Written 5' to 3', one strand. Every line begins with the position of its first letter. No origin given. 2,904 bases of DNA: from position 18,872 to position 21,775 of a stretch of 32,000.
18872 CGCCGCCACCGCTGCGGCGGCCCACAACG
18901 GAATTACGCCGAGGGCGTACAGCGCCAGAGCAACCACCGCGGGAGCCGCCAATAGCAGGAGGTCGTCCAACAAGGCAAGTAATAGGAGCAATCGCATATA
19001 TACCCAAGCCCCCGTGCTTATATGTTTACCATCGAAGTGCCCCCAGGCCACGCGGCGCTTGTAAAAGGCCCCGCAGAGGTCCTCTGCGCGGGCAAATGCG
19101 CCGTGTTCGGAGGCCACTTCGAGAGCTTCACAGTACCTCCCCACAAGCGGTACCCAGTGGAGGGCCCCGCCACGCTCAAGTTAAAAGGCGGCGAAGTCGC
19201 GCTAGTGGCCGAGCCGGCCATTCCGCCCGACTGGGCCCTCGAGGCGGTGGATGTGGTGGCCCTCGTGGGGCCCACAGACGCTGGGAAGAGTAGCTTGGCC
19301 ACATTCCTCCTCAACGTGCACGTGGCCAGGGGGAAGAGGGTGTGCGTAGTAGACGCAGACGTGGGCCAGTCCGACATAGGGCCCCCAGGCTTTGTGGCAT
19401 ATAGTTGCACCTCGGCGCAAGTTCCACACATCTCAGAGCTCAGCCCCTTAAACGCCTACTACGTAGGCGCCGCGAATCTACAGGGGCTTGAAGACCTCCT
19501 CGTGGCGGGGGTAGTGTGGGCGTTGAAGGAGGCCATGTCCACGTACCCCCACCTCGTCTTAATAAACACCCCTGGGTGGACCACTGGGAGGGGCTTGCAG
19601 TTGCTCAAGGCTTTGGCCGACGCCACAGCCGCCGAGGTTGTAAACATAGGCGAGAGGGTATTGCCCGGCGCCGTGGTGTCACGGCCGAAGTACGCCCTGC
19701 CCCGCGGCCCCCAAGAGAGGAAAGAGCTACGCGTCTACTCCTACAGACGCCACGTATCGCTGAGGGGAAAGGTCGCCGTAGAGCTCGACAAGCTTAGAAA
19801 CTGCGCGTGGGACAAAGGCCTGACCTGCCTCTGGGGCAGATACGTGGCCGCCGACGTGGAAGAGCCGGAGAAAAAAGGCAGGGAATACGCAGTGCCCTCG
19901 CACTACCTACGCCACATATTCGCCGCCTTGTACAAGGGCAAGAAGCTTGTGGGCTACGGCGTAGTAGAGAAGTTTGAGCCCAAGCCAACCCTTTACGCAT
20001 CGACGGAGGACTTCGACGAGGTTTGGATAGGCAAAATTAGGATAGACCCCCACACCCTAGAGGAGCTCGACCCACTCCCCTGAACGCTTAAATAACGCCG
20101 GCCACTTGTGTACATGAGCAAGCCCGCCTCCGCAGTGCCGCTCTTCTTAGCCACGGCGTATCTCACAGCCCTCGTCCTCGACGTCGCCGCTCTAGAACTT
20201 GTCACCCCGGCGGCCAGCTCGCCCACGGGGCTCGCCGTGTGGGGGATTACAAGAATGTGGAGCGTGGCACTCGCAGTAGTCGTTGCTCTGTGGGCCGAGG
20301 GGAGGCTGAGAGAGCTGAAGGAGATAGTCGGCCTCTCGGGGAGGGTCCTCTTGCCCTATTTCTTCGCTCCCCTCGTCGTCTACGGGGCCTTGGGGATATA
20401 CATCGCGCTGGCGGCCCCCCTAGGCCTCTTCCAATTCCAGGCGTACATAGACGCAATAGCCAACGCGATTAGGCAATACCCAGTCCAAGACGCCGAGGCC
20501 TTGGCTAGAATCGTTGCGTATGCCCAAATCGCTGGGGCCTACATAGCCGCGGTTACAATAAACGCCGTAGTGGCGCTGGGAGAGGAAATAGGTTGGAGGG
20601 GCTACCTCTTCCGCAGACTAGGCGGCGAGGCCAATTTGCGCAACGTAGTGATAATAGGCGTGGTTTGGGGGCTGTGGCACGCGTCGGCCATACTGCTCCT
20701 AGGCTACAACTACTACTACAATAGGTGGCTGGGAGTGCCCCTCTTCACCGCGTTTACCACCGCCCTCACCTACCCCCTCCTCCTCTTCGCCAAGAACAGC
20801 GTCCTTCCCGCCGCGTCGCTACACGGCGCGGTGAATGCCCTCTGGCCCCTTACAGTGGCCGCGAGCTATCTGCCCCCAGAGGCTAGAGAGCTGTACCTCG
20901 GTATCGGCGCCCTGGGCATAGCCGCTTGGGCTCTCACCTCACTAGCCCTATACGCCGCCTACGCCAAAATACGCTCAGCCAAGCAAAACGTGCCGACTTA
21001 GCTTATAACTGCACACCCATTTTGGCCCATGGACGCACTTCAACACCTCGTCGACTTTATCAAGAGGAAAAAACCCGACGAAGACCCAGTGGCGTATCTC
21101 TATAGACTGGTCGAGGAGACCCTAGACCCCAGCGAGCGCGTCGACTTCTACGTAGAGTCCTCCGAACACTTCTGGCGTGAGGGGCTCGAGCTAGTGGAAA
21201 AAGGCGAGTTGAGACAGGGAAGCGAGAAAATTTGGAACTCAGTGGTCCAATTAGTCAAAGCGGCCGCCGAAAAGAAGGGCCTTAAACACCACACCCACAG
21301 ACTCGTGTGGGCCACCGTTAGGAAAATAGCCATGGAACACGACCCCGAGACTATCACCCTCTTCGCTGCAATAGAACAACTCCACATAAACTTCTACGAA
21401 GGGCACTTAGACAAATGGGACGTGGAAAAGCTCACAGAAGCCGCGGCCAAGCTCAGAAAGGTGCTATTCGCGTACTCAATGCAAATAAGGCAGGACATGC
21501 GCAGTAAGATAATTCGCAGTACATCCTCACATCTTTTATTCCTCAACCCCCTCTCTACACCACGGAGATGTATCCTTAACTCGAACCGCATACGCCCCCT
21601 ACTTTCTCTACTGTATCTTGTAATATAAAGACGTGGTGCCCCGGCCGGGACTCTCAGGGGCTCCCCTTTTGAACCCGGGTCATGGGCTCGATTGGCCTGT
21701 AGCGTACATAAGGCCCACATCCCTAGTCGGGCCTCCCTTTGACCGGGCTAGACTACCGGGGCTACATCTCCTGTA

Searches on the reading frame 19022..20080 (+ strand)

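Call 71: search_protein_families(library=pfam, proteins=[window:19022-20080:+], max_evalue=0.00001)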
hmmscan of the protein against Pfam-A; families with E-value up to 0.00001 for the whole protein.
window:19022-20080:+ (353 aa): 1 family
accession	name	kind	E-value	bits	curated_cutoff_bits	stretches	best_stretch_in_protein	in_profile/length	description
PF16575.11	CLP1_P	-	2e-27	96.7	26.6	1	83-207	1-134/188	mRNA cleavage and polyadenylation factor CLP1 P-loop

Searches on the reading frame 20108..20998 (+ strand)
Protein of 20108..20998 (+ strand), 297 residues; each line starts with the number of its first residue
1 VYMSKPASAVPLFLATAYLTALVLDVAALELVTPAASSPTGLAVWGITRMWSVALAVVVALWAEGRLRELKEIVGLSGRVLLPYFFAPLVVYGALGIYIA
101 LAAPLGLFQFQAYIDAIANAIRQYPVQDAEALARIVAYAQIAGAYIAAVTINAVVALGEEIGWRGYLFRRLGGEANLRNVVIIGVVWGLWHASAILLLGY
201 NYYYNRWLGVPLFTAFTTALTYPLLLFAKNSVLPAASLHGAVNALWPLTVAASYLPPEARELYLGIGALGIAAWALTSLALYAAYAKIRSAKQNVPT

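Call 71: search_protein_families(library=pfam, proteins=[window:20108-20998:+], max_evalue=0.00001)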
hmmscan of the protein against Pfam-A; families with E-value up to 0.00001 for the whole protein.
window:20108-20998:+ (297 aa): 1 family
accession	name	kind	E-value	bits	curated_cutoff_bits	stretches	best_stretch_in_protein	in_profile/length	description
PF02517.21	Rce1-like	-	5.3e-11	43.1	22.4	1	145-245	5-93/93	Type II CAAX prenyl endopeptidase Rce1-like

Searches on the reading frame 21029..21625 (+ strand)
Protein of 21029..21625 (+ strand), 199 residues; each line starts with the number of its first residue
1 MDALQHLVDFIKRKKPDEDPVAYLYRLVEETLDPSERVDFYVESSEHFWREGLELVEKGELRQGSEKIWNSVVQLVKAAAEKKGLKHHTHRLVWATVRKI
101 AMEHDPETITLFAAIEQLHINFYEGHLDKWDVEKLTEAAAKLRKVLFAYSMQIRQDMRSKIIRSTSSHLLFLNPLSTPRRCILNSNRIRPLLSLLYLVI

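Call 71: search_protein_families(library=pfam, proteins=[window:21029-21625:+], max_evalue=0.00001)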
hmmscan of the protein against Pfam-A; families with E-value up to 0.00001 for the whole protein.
window:21029-21625:+ (199 aa): 1 family
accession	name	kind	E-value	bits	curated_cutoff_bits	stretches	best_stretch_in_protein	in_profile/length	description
PF05942.16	PaREP1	-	8.4e-16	58.4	24.4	1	41-142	2-114/115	Archaeal PaREP1/PaREP8 family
